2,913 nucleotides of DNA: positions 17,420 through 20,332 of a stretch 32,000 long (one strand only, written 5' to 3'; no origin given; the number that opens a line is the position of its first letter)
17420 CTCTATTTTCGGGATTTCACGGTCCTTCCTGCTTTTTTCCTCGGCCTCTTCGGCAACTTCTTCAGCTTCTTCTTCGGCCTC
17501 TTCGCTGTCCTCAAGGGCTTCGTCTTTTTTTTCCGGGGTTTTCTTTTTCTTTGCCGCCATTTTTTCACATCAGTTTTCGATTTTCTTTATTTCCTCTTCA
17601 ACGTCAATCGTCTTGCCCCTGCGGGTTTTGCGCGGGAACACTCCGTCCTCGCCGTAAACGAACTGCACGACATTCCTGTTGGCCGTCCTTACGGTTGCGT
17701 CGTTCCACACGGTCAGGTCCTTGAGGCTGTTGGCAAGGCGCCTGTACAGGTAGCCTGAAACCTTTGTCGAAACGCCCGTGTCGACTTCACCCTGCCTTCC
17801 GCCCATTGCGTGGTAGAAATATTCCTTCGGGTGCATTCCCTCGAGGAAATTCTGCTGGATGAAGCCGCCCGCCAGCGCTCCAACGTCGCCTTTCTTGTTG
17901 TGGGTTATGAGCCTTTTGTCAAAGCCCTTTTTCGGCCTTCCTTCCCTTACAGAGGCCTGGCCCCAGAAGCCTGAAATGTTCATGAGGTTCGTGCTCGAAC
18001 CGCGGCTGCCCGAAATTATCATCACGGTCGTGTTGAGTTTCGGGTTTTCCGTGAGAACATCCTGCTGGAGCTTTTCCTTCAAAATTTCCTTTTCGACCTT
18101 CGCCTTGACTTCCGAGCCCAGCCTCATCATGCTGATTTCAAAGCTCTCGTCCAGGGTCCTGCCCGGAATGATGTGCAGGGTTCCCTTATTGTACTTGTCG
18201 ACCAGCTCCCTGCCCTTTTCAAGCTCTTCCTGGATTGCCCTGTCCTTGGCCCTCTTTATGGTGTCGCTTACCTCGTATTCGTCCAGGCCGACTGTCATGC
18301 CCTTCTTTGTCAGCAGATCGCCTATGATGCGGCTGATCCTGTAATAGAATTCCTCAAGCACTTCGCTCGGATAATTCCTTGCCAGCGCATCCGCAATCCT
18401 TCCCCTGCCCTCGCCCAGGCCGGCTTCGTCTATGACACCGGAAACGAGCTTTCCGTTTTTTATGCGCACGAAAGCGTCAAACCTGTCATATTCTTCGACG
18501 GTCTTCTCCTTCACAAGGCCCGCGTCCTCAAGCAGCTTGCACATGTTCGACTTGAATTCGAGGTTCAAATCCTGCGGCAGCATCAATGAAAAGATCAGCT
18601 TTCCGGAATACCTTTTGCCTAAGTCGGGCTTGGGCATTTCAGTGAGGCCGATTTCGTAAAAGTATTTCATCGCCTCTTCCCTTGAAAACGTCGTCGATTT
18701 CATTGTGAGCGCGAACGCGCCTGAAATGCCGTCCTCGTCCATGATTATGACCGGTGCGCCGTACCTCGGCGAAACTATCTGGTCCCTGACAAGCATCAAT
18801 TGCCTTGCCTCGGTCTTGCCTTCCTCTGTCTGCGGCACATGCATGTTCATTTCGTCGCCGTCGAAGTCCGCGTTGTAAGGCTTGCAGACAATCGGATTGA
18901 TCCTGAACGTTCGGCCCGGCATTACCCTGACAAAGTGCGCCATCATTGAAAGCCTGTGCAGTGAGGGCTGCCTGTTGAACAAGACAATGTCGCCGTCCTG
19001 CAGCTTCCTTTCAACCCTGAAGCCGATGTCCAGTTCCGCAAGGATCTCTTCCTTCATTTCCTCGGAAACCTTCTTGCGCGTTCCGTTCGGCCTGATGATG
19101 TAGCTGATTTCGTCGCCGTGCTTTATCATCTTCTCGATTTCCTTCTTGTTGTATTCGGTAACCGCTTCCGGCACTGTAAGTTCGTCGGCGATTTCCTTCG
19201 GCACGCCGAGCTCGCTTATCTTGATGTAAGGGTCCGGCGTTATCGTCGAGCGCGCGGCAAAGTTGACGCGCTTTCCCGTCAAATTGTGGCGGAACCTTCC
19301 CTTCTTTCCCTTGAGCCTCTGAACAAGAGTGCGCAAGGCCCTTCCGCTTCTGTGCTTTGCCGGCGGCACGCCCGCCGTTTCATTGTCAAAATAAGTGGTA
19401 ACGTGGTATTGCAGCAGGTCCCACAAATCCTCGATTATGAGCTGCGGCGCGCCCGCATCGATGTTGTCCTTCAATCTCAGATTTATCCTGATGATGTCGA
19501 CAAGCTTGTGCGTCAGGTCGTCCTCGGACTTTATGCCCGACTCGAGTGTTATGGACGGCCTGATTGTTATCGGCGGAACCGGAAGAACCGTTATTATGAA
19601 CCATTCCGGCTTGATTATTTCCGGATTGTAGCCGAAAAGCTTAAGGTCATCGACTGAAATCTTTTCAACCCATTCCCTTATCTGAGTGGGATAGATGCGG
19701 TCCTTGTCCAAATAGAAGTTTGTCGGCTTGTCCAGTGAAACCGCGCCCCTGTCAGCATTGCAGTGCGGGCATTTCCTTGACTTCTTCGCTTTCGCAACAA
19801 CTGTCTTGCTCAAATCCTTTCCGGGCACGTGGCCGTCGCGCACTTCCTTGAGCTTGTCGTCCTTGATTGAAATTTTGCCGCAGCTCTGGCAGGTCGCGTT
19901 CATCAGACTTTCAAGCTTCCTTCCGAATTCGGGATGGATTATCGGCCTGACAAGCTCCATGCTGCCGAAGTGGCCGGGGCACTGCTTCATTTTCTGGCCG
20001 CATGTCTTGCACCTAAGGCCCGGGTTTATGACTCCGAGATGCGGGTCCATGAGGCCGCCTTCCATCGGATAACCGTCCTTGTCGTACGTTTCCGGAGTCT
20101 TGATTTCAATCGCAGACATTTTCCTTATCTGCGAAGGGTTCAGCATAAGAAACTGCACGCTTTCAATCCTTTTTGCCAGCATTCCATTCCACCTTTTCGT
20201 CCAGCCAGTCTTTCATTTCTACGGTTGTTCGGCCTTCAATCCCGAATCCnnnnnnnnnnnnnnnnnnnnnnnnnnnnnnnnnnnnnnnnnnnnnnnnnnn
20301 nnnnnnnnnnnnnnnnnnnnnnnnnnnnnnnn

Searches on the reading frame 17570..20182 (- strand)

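Call 14: search_protein_families(library=pfam, proteins=[window:17570-20182:-], max_evalue=0.001)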
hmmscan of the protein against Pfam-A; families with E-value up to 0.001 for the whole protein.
window:17570-20182:- (870 aa): 5 families
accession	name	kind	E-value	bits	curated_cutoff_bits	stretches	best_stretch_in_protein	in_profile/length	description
PF04997.17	RNA_pol_Rpb1_1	-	5.9e-86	289.1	39.7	1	4-301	2-312/312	RNA polymerase Rpb1, domain 1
PF00623.25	RNA_pol_Rpb1_2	-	3.8e-64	216.4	25.3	1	303-465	1-166/166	RNA polymerase Rpb1, domain 2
PF04983.23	RNA_pol_Rpb1_3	-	7.3e-26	91.4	28.9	1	468-634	1-160/162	RNA polymerase Rpb1, domain 3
PF04998.22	RNA_pol_Rpb1_5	-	8.1e-20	71.8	28.5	1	782-847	1-66/267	RNA polymerase Rpb1, domain 5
PF05000.22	RNA_pol_Rpb1_4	-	7.5e-15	55.2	24.8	1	663-775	3-107/107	RNA polymerase Rpb1, domain 4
